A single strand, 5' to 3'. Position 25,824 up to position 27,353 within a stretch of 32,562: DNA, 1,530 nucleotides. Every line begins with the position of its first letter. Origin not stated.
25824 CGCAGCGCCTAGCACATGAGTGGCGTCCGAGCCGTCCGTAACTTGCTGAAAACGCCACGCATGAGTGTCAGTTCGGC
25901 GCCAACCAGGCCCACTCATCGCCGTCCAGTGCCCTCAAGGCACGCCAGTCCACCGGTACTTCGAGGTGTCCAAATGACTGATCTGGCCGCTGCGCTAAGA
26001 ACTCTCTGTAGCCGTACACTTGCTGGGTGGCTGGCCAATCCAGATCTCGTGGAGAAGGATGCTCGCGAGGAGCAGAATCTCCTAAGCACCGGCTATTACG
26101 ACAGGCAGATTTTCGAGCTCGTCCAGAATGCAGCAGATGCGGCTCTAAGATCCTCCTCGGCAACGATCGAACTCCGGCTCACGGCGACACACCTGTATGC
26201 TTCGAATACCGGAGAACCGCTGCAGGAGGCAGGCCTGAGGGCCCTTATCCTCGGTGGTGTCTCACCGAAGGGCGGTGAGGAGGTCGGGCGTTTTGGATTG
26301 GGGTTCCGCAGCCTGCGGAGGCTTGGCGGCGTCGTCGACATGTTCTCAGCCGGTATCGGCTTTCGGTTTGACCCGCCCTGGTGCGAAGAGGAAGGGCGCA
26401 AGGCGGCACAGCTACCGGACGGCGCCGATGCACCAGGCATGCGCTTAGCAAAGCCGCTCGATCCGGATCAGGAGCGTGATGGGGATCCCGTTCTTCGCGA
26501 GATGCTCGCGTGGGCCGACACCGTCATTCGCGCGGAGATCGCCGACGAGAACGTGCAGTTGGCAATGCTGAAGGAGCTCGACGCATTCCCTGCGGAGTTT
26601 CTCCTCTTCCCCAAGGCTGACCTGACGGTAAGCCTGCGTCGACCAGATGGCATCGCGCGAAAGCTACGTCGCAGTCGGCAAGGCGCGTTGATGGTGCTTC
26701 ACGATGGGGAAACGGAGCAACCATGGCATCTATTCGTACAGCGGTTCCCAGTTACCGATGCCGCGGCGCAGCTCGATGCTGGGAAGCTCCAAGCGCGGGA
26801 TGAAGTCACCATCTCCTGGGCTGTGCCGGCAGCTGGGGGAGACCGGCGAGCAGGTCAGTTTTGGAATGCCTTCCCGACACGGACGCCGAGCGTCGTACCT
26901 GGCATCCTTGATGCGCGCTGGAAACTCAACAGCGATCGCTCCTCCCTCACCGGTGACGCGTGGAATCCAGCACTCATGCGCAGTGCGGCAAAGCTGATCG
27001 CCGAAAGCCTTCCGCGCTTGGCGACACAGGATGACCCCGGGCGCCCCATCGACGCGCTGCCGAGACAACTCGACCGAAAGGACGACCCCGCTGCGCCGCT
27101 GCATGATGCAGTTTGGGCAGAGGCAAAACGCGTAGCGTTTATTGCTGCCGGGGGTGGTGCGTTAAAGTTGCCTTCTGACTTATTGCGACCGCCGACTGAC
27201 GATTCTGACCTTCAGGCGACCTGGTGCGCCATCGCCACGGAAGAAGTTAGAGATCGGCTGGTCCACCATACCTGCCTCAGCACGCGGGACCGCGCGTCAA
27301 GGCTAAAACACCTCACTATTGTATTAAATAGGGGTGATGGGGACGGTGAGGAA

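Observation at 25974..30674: Giant single-polypeptide fusion of a sacsin-like GHKL ATPase to an SF2 DExH helicase in a mobile island: candidate undescribed defence or genome-surveillance system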

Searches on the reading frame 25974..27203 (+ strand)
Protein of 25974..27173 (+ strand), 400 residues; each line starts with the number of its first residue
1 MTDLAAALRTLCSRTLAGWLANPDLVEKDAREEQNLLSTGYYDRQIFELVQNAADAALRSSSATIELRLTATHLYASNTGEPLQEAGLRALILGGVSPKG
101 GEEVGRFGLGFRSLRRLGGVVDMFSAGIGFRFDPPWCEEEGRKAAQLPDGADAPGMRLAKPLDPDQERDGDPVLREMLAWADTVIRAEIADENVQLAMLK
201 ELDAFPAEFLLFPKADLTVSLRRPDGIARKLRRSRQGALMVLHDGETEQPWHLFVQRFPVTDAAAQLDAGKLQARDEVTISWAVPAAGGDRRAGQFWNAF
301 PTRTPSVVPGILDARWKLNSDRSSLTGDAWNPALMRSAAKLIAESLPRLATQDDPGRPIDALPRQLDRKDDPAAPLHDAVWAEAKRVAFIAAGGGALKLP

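Call 30: search_solved_structures(query=A2, max_evalue=10, show_alignments=3)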
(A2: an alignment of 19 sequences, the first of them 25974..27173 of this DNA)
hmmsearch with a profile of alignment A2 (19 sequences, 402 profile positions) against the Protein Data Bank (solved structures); distinct sequences matched with E-value up to 10: 140 (the best 60 are shown).
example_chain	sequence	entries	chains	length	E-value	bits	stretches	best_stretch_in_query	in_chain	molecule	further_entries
5v47_A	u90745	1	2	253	1.8e-06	30.3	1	43-139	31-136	Lizard sacsin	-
2yga_A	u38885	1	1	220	4.9e-05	25.6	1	33-130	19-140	ATP-DEPENDENT MOLECULAR CHAPERONE HSP82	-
5v45_A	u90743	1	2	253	5.3e-05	25.5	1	43-139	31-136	Sacsin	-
5v44_A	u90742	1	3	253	5.5e-05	25.4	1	43-139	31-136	Sacsin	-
8yjg_A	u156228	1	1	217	5.9e-05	25.3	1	35-129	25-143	ATP-dependent molecular chaperone HSC82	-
5v46_A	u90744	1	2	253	6.6e-05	25.2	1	43-139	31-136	Sacsin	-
2ygf_A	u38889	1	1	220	7.8e-05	24.9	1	79-130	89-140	ATP-DEPENDENT MOLECULAR CHAPERONE HSP82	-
1am1_A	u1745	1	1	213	9.7e-05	24.6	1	85-130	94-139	HEAT SHOCK PROTEIN 90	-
1amw_A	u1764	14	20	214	9.7e-05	24.6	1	85-130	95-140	HEAT SHOCK PROTEIN 90 | HEAT SHOCK PROTEIN HSP82 | ATP-DEPENDENT MOLECULAR CHAPERONE HSP82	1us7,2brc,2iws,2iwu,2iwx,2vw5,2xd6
1a4h_A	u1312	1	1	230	9.8e-05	24.6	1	85-130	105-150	HEAT SHOCK PROTEIN 90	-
2bre_A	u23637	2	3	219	0.0001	24.5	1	85-130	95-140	ATP-DEPENDENT MOLECULAR CHAPERONE HSP82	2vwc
1ah6_A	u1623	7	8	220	0.0001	24.5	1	85-130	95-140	HEAT SHOCK PROTEIN 90 | ATP-DEPENDENT MOLECULAR CHAPERONE HSP82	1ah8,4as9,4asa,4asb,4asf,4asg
2cgf_A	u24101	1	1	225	0.0001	24.5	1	85-130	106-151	ATP-DEPENDENT MOLECULAR CHAPERONE HSP82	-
1bgq_A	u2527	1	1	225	0.0001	24.5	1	85-130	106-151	HEAT SHOCK PROTEIN 90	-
1zw9_A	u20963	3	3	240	0.00012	24.3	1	85-130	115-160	HSP82 | ATP-dependent molecular chaperone HSP82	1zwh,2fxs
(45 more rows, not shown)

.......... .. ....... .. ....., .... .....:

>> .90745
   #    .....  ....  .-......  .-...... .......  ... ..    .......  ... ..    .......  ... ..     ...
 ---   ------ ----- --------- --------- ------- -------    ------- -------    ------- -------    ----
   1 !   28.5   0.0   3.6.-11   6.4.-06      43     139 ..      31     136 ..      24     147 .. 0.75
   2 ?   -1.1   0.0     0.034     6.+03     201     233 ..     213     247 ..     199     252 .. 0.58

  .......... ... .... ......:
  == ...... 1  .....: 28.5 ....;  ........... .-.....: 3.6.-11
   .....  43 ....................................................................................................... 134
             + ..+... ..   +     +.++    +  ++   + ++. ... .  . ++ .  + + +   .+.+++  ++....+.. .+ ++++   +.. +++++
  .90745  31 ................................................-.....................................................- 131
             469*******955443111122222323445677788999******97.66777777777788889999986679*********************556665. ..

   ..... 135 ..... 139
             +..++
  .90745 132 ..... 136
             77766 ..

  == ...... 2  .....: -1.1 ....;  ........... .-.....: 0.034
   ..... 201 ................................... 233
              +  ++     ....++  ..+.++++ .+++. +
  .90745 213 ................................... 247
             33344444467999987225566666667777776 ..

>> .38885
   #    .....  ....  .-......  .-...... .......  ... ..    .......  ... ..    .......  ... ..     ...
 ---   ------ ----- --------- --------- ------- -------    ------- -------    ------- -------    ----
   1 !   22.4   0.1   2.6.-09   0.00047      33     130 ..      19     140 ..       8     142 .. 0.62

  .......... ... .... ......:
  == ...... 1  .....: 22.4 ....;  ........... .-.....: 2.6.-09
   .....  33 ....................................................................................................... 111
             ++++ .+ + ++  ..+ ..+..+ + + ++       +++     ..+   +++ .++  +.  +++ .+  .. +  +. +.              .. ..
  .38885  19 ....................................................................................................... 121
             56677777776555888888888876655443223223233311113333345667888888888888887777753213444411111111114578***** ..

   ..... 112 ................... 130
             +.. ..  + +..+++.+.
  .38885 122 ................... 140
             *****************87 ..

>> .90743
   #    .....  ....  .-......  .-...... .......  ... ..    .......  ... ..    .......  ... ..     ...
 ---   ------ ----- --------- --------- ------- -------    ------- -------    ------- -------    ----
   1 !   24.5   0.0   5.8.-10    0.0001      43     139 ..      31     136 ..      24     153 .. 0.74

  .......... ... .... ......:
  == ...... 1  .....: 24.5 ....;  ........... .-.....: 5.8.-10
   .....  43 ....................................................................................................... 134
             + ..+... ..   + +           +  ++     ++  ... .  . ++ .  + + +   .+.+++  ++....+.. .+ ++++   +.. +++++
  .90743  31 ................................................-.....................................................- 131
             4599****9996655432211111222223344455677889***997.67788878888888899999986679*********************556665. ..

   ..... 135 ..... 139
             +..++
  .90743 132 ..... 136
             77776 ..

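Call 55: predict_structure(alignment_id=A4)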
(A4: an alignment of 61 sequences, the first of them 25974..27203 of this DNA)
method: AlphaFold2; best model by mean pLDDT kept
length: 410 residues; sequences in the alignment: 61
mean_pLDDT: 88.4   pTM: 0.86
mean pLDDT of the five models: 88.4, 88.0, 87.8, 86.8, 86.7
residues with pLDDT >= 90: 259; 70-90: 112; 50-70: 33; < 50: 6
segments of 3 or more residues with pLDDT < 50: 323-326
pLDDT, mean of each block of 10 residues (from residue 1): 88 97 96 85 85 89 96 94 90 75 68 91 95 98 97 96 95 96 96 93 94 94 95 95 95 94 84 80 84 74 83 71 58 90 96 91 83 86 95 91 73
secondary structure, 60 per line:
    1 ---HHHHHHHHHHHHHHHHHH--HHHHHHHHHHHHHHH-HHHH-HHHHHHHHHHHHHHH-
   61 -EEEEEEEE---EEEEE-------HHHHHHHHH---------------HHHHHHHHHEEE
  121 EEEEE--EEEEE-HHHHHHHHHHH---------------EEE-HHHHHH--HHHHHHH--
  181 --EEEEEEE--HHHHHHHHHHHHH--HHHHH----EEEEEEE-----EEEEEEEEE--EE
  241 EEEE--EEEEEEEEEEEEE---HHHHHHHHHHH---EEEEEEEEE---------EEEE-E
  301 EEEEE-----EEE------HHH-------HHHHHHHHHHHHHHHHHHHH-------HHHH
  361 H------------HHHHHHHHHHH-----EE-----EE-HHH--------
elements in order: H4-21 H24-38 H40-43 H45-59 E62-69 E73-77 H85-93 H109-117 E118-125 E128-132 H134-144 E160-162 H164-169 H172-178 E183-189 H192-204 H207-211 E216-222 E228-236 E239-244 E247-259 H263-273 E277-285 E295-298 E300-305 E311-313 H330-349 H357-361 H374-384

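Call 57: fold_search(model_id=the predicted structure, library=pdb)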
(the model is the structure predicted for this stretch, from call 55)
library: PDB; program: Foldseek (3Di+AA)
matches with E <= 10: 411; with E <= 0.001: 94
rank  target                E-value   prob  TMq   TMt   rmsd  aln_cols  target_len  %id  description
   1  8eob_B                3.7e-06  1.00  0.42  0.30   7.6       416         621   12  Cryo-EM structure of human HSP90B in the closed state (released 2023-01-25)
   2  5uls_B                9.6e-06  1.00  0.40  0.28   7.8       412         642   13  Structure of GRP94 in the active conformation (released 2017-09-27)
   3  8eoa_A                1.1e-05  1.00  0.41  0.29   8.3       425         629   12  Cryo-EM structure of human HSP90B-AIPL1 complex (released 2023-01-25)
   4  5v46_A                1.2e-05  1.00  0.28  0.42   8.1       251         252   16  Crystal structure of the I113M, F270M, K291M, L308M mutant of SR1 domain of human sacsin (released 2017-05-24)
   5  7rci_A                1.3e-05  1.00  0.30  0.36   8.8       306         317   14  Crystal Structure of a PMS2 VUS with Substrate (released 2022-03-02)
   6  7rck_A                1.4e-05  1.00  0.28  0.36   9.5       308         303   14  Crystal Structure of PMS2 with Substrate (released 2022-03-02)
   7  5v46_B                1.6e-05  1.00  0.29  0.44   7.9       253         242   15  Crystal structure of the I113M, F270M, K291M, L308M mutant of SR1 domain of human sacsin (released 2017-05-24)
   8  8eob_A                1.7e-05  1.00  0.40  0.29   8.9       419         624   11  Cryo-EM structure of human HSP90B in the closed state (released 2023-01-25)
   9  1ea6_B                1.7e-05  1.00  0.28  0.35   9.3       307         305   12  N-terminal 40kDa fragment of NhPMS2 complexed with ADP (released 2001-11-23)
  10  8u1l_A                1.9e-05  1.00  0.39  0.27   9.8       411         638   11  Cryo-EM structure of the RAF1-HSP90-CDC37 complex in the closed state (released 2024-03-13)
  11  7rci_B                2.4e-05  1.00  0.27  0.36   9.2       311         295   13  Crystal Structure of a PMS2 VUS with Substrate (released 2022-03-02)
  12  4z1i_D                2.5e-05  1.00  0.40  0.37  10.1       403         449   14  Crystal structure of human Trap1 with AMPPNP (released 2015-04-29)
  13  8ffv_A                2.5e-05  1.00  0.41  0.29   9.6       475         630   11  Cryo-EM structure of the GR-Hsp90-FKBP52 complex (released 2023-11-01)
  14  6xlf_B                2.5e-05  1.00  0.34  0.25  13.6       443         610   12  Full-length Hsc82 in complex with Aha1 in the presence of AMP-PNP (released 2021-06-30)
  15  5fwk_A                3.1e-05  1.00  0.38  0.26  10.4       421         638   12  Atomic cryoEM structure of Hsp90-Cdc37-Cdk4 complex (released 2016-07-06)
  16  5v44_B                3.7e-05  1.00  0.29  0.47   6.3       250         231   14  Crystal structure of the SR1 domain of human sacsin (released 2017-05-24)
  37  5v47_A                8.2e-05  1.00  0.28  0.44   7.1       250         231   16  Crystal structure of the SR1 domain of lizard sacsin (released 2017-05-24)
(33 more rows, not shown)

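Call 60: search_dna_similar(query=window:25974-27173:+, collection=plasmids, mode=protein, max_rows=30, max_evalue=0.001)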
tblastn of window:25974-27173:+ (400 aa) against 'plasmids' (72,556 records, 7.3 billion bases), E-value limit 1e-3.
Records with a match: 7; places in all: 7; records where one place covers at least 80% of the query: 2.
Best place of each record, by identity: <60% 7.
By first word of the organism name: Arthrobacter 1; Agrobacterium 1; Methylorubrum 1; Natronobeatus 1; Nonomuraea 1; Halomarina 1; Haematobacter 1.
By predicted mobility (MOB-suite, as given by PLSDB): non-mobilizable 5; mobilizable 2.
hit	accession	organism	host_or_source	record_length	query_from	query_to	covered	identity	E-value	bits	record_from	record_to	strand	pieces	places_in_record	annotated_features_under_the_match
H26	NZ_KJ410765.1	Arthrobacter sp. 68b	-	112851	2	363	91%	33.8%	7e-45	173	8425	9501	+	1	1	hypothetical protein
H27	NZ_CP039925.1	Agrobacterium tumefaciens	-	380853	12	364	88%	27.6%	3e-11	73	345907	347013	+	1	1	DUF3883 domain-containing protein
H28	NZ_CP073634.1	Methylorubrum extorquens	cell culture,Oil-contaminated soil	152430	11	99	22%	40.2%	3e-4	50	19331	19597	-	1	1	DUF3883 domain-containing protein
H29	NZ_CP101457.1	Natronobeatus ordinarius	cell culture,sediment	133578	2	103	26%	33.3%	9e-6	56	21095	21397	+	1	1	hypothetical protein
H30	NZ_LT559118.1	Nonomuraea gerenzanensis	-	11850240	15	91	19%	43.6%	5e-7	59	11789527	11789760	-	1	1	none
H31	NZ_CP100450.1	Halomarina sp. BCD28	cell culture,sediment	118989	8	103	24%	31.3%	8e-5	52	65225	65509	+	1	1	hypothetical protein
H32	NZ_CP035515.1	Haematobacter massiliensis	single cell,human skin swab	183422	13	99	22%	34.1%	3e-4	51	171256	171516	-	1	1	hypothetical protein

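Call 61: get_annotated_region(hit=H27, flank=7000)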
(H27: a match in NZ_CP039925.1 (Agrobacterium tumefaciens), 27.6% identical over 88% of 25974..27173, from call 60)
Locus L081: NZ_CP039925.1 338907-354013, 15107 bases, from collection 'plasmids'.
description: Agrobacterium tumefaciens strain CFBP7129 plasmid pAtCFBP7129b, complete sequence
organism: Agrobacterium tumefaciens (NCBI taxid 358)
taxonomy: Bacteria; Pseudomonadota; Alphaproteobacteria; Hyphomicrobiales; Rhizobiaceae; Agrobacterium; Agrobacterium tumefaciens
host: -; source: -; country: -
typing (MOB-suite, as given by PLSDB): non-mobilizable; mating-pair formation MPF_T
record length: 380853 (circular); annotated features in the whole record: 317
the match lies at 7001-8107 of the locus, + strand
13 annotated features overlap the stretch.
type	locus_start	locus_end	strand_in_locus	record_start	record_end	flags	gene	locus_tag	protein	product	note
CDS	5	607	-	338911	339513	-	-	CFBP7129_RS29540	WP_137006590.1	DUF1419 domain-containing protein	-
CDS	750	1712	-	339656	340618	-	-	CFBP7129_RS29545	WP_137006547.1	DUF3991 and toprim domain-containing protein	-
CDS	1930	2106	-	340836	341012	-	-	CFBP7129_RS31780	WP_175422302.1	hypothetical protein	-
CDS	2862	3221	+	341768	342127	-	-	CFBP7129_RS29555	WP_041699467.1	type II toxin-antitoxin system RelE/ParE family toxin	-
CDS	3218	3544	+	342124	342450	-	-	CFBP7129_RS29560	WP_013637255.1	XRE family transcriptional regulator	-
CDS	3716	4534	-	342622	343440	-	-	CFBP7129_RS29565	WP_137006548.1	DUF429 domain-containing protein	-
CDS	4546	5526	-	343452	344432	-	-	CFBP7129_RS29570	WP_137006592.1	3'-5' exonuclease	-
CDS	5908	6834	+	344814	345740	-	-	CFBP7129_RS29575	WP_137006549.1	hypothetical protein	-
CDS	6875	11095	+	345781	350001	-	-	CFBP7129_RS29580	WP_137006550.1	DUF3883 domain-containing protein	-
CDS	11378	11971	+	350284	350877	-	-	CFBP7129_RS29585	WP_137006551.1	DUF6088 family protein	-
CDS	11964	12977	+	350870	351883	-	-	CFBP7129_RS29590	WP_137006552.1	nucleotidyl transferase AbiEii/AbiGii toxin family protein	-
CDS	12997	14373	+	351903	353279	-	-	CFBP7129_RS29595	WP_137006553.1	hypothetical protein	-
CDS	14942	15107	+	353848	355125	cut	-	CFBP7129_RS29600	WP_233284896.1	cysteine desulfurase family protein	-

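Call 62: search_protein_families(library=padloc, proteins=[L081:6875-11095:+], max_evalue=0.001)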
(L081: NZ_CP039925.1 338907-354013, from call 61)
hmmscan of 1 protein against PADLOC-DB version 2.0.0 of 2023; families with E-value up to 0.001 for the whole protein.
L081:6875-11095:+ (1406 aa): 9 families
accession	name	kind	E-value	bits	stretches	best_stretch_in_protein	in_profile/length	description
PDLC03964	TmtA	-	2.4e-280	932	2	32-1164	6-1142/1538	-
PDLC03971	TmtA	-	1.1e-54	183.6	2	67-401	49-409/1782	-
PDLC03965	TmtA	-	9.2e-29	98.1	1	69-378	27-325/1370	-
PDLC03966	TmtA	-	6.2e-23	78.6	1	68-402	39-384/1655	-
PDLC03972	TmtA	-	4.1e-20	69.5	1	76-441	45-391/1302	-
PDLC03968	TmtA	-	2.7e-15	53.2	1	41-390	41-360/1486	-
PDLC03970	TmtA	-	9.4e-15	51.6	1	63-146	55-129/1552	-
PDLC03967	TmtA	-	1.4e-06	25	1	56-144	23-108/1063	-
PDLC03969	TmtA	-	0.00033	16.3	0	77-112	34-64/1563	-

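Call 63: search_protein_families(library=pfam, proteins=[L081:6875-11095:+], max_evalue=1)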
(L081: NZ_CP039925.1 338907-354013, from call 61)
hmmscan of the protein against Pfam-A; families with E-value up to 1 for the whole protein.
L081:6875-11095:+ (1406 aa): 3 families
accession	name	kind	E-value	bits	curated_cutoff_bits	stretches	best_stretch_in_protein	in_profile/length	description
PF13020.12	NOV_C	-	1.2e-05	25.7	22.1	1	1308-1358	32-82/91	Protein NO VEIN, C-terminal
PF13589.12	HATPase_c_3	-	0.0045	17.5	25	1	76-164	7-97/137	Histidine kinase-, DNA gyrase B-, and HSP90-like ATPase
PF25794.1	SACS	-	0.053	13.7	32.8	0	69-89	13-34/247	Sacsin domain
